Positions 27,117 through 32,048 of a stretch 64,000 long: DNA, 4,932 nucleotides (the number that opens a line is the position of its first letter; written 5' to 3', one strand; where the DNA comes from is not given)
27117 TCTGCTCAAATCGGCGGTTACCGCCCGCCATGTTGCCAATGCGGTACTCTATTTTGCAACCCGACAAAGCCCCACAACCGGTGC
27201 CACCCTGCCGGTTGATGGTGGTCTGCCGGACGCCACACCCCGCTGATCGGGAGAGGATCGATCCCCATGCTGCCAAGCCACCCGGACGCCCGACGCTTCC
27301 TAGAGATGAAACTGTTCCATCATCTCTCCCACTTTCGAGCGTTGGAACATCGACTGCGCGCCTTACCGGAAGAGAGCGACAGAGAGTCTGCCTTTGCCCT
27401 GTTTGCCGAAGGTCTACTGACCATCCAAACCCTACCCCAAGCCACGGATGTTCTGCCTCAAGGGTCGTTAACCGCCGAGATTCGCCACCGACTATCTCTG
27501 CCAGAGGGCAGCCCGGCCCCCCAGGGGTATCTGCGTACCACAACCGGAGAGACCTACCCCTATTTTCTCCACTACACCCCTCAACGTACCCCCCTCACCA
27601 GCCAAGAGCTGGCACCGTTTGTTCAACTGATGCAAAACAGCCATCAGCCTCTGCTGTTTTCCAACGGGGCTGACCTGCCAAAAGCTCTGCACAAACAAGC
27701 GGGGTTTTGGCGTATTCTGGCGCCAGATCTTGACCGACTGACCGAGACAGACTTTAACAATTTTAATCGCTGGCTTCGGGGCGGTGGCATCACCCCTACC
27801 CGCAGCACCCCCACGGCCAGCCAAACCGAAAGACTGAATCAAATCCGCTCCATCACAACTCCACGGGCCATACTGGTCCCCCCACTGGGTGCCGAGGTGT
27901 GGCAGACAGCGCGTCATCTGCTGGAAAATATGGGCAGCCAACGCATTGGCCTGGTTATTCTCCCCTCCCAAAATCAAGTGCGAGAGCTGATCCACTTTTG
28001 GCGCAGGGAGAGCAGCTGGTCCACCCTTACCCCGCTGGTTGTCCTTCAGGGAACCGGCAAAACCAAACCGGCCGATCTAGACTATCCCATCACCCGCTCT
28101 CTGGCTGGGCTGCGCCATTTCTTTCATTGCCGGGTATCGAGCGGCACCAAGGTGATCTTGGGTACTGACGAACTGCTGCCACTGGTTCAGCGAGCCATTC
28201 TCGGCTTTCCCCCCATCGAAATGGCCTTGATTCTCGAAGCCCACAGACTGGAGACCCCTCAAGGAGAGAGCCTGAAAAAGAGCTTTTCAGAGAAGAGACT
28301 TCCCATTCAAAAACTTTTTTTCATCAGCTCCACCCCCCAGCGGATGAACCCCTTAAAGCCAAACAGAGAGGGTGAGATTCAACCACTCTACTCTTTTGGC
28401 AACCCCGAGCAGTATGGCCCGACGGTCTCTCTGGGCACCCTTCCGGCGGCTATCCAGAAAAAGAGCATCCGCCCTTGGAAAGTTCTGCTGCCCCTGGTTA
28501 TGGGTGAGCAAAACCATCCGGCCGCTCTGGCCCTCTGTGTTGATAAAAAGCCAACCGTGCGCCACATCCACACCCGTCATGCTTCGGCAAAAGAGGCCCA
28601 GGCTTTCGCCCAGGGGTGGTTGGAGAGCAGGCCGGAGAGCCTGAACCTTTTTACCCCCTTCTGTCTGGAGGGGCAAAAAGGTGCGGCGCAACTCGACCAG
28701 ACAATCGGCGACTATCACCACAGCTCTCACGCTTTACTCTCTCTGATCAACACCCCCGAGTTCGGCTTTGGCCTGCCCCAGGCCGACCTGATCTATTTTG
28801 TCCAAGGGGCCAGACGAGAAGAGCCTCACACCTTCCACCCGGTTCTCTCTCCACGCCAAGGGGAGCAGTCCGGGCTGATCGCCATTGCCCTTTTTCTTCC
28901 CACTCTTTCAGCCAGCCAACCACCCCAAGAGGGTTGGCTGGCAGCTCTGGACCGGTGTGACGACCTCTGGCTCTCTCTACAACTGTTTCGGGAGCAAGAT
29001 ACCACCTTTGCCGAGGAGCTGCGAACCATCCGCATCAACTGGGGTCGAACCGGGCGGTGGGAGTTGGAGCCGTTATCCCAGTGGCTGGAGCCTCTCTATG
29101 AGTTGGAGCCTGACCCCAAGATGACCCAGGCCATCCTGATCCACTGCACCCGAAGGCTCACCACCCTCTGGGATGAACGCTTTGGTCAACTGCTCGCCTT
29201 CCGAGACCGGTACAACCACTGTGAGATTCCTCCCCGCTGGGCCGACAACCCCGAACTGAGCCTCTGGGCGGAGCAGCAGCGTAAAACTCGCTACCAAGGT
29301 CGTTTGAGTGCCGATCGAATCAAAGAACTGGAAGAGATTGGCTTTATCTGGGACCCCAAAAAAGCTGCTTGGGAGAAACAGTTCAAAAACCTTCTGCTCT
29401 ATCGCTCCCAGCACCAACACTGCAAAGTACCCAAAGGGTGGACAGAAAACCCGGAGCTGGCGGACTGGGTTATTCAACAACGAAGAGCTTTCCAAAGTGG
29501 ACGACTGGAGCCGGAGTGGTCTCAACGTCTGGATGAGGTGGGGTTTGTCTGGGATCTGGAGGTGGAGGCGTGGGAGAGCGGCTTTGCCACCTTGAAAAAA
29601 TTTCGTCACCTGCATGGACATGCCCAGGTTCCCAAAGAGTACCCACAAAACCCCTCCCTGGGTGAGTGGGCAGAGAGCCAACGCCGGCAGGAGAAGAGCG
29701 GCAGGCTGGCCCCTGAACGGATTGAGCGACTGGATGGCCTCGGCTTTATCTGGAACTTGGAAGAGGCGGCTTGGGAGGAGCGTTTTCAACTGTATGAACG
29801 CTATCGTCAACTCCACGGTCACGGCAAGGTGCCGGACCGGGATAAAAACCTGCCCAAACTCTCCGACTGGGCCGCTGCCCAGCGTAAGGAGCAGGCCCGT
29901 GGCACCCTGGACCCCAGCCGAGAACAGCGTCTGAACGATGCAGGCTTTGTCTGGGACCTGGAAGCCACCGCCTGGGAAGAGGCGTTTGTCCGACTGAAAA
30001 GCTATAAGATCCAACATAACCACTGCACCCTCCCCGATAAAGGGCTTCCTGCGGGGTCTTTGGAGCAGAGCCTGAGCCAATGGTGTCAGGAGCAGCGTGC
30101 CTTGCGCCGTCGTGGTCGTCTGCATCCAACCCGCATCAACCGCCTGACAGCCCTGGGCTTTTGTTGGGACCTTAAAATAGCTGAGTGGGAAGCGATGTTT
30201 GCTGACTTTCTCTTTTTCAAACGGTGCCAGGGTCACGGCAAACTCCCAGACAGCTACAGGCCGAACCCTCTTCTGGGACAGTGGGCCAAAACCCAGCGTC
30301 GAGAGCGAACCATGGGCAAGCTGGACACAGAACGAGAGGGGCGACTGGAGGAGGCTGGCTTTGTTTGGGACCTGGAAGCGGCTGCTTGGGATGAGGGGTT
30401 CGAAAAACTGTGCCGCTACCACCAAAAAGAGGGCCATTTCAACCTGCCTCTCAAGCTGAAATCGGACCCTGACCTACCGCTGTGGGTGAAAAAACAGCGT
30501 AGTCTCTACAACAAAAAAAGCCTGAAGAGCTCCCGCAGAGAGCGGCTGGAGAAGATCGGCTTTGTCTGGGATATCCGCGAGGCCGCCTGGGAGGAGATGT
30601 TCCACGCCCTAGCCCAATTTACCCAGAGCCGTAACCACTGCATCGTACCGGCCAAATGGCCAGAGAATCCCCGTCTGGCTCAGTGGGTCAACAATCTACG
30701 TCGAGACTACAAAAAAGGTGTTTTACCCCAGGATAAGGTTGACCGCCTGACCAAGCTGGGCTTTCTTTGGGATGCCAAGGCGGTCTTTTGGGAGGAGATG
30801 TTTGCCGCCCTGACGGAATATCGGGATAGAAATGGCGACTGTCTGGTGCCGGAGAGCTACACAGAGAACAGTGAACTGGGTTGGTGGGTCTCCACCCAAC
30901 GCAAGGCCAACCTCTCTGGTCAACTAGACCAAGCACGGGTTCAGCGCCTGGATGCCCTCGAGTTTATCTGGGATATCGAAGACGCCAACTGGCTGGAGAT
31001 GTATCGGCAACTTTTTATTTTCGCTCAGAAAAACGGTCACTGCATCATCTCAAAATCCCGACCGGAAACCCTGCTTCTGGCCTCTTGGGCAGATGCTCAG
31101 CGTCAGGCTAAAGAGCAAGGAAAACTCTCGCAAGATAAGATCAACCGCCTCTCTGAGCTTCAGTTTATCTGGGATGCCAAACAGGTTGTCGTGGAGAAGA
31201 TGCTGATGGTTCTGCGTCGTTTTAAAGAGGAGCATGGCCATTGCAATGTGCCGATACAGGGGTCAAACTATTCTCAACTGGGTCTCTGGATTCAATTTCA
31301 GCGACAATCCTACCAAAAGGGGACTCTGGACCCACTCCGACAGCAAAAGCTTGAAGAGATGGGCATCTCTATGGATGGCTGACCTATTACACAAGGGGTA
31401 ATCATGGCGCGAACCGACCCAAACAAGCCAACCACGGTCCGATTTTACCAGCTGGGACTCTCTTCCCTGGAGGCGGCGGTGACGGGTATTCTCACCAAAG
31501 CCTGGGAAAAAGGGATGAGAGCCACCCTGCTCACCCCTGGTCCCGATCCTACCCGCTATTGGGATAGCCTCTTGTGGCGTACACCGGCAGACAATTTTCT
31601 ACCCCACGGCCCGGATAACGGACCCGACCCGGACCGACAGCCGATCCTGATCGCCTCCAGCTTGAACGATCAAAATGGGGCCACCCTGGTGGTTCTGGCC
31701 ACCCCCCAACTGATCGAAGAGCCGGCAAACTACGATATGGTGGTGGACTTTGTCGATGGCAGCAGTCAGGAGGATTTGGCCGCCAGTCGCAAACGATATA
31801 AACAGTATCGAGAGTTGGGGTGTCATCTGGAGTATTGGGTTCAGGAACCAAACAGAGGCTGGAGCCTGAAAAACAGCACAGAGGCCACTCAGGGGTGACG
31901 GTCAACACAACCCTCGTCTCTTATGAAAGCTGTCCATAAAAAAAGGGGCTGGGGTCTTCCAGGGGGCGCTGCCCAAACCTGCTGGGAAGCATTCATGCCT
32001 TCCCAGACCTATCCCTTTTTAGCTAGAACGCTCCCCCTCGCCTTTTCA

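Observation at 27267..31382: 1371-aa protein with 11 head-to-tail helicase-associated (HA) domains on a strict 201-nt period, behind an apparently dead helicase-like core, in an operon with holC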

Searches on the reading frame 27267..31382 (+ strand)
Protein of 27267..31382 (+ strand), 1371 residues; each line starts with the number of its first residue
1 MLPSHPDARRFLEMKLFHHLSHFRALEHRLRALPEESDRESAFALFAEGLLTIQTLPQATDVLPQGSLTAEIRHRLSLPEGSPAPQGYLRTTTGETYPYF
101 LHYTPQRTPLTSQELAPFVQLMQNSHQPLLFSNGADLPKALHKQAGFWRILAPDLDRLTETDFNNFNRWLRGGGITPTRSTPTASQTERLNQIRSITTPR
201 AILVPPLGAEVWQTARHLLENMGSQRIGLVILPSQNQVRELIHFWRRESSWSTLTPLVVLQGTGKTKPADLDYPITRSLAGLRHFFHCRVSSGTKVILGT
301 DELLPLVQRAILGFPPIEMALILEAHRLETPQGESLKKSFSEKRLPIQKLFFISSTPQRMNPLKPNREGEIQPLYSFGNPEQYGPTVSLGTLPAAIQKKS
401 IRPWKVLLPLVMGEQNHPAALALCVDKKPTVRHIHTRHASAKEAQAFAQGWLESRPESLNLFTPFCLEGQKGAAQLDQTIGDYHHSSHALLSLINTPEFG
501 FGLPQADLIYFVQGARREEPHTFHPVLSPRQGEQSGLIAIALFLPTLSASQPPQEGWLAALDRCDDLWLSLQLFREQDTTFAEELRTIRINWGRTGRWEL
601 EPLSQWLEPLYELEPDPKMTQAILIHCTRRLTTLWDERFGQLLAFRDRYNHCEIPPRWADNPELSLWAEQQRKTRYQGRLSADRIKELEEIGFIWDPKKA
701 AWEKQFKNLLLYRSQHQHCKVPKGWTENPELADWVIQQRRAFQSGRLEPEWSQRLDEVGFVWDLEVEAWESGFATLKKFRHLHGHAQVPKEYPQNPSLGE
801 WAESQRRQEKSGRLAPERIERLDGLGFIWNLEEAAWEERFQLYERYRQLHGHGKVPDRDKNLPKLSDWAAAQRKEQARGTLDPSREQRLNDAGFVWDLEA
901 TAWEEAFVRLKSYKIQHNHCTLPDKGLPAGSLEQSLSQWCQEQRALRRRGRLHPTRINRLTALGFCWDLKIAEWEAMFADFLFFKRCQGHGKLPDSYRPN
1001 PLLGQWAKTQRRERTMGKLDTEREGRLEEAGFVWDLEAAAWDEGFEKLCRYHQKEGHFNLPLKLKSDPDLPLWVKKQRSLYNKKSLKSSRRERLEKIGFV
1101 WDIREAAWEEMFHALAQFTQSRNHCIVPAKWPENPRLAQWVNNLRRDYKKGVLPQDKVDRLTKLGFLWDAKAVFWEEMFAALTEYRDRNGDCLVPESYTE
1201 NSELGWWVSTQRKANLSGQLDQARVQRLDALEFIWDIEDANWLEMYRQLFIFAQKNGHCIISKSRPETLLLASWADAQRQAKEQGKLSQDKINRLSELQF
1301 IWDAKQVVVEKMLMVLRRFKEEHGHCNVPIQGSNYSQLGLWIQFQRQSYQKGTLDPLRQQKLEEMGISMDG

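Call 3: search_protein_families(library=pfam, proteins=[window:27267-31382:+], max_evalue=0.01)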
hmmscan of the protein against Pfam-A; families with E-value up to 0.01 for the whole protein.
window:27267-31382:+ (1371 aa): 1 family
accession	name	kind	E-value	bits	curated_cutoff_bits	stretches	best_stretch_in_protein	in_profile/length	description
PF03457.19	HA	-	3.3e-179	581.9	28.4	11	767-827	3-64/64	Helicase associated domain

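Call 4: search_protein_families(library=ncbifam, proteins=[window:27267-31382:+], max_evalue=0.01)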
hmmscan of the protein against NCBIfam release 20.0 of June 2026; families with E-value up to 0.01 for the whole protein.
window:27267-31382:+ (1371 aa): 0 families

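Call 9: find_encoding_contigs(protein=window:27267-31379:+, flank=10000, max_places=6)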
Protein window:27267-31379:+ (1371 aa): no gene with exactly this product is on record in the collection.

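Call 42: search_protein_families(library=padloc, proteins=[window:27267-31379:+], max_evalue=0.001)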
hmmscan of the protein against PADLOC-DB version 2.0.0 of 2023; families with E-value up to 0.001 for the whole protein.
window:27267-31379:+ (1371 aa): 0 families

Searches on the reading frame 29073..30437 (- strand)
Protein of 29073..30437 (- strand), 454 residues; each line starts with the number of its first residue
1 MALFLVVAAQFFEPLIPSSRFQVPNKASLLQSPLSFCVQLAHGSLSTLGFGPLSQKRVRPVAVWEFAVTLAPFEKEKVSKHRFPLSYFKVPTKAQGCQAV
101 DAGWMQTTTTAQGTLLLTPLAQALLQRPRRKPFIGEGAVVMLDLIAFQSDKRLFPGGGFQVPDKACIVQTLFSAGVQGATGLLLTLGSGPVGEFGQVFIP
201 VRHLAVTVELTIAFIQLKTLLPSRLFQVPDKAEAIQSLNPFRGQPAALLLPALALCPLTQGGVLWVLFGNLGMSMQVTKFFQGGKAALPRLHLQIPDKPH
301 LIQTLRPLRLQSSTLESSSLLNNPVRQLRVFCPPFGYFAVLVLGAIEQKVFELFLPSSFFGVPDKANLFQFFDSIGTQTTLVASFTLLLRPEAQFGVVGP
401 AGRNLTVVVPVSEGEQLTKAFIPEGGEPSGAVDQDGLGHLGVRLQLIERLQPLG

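Call 81: search_protein_families(library=pfam, proteins=[window:29073-30437:-], max_evalue=0.001)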
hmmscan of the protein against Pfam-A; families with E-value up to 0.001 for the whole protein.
window:29073-30437:- (454 aa): 0 families

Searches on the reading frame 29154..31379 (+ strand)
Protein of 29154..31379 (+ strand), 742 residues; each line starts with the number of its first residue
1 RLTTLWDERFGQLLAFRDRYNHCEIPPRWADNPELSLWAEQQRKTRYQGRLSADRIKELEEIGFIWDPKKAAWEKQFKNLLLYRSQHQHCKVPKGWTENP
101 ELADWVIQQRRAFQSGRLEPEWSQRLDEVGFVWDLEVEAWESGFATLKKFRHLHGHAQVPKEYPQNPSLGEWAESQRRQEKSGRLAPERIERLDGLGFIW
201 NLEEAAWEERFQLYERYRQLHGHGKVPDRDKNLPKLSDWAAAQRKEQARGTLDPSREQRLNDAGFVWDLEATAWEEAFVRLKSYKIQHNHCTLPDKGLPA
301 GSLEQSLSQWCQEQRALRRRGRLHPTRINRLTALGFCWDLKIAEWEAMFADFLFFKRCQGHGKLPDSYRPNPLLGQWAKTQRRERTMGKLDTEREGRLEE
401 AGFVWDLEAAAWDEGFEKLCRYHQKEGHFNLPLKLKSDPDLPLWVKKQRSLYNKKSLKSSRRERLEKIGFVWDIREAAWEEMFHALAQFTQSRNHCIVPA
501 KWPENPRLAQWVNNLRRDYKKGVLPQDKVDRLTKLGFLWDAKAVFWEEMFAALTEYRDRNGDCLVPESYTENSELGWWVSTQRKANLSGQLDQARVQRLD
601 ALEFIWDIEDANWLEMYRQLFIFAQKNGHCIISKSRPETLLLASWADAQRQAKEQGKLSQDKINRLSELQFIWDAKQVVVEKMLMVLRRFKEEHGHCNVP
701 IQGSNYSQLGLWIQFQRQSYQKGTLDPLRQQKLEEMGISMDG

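Call 22: search_solved_structures(query=window:29154-31379:+, max_evalue=0.01, show_alignments=2)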
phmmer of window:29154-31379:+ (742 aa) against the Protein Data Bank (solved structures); distinct sequences matched with E-value up to 0.01: 1.
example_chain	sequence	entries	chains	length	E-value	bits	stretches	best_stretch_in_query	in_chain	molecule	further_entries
2kta_A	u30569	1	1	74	1.4e-05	26.9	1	140-203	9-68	Putative helicase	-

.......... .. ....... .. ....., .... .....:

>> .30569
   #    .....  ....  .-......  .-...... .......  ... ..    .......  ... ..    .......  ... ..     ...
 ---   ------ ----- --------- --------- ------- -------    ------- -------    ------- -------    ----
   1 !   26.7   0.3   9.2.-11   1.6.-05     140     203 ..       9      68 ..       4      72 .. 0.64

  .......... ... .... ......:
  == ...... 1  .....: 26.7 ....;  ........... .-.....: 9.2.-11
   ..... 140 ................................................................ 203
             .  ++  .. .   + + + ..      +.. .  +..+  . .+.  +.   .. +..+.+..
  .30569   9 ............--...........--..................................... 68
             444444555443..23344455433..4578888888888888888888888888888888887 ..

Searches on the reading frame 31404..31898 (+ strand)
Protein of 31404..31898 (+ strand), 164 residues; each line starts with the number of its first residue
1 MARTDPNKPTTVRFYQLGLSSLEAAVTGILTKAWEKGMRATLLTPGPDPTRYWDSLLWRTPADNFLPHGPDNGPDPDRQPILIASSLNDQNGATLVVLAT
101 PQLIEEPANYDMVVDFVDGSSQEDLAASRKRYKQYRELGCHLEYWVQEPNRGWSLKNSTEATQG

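Call 3: search_protein_families(library=pfam, proteins=[window:31404-31898:+], max_evalue=0.01)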
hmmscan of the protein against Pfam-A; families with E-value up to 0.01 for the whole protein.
window:31404-31898:+ (164 aa): 1 family
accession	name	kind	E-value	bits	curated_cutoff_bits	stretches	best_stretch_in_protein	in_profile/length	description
PF04364.18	DNA_pol3_chi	-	4.5e-28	98.6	25.4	1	10-142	2-134/135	DNA polymerase III chi subunit, HolC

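Call 4: search_protein_families(library=ncbifam, proteins=[window:31404-31898:+], max_evalue=0.01)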
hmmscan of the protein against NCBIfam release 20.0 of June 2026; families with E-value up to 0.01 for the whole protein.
window:31404-31898:+ (164 aa): 5 families
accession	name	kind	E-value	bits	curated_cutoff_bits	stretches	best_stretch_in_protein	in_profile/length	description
NF004347.0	PRK05728.1-4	equivalog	3.3e-32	111.7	132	1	10-156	2-149/150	DNA polymerase III subunit chi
NF004348.0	PRK05728.1-5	equivalog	2.7e-11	43.9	178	1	28-144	19-133/138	DNA polymerase III subunit chi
NF005172.0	PRK06646.1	equivalog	1.4e-08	34.7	260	1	22-106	14-98/154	DNA polymerase III subunit chi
NF004345.0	PRK05728.1-1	equivalog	1.9e-07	31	281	1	18-142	17-141/147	DNA polymerase III subunit chi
NF004346.0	PRK05728.1-2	equivalog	0.00028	21.4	234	1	26-143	22-137/141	DNA polymerase III subunit chi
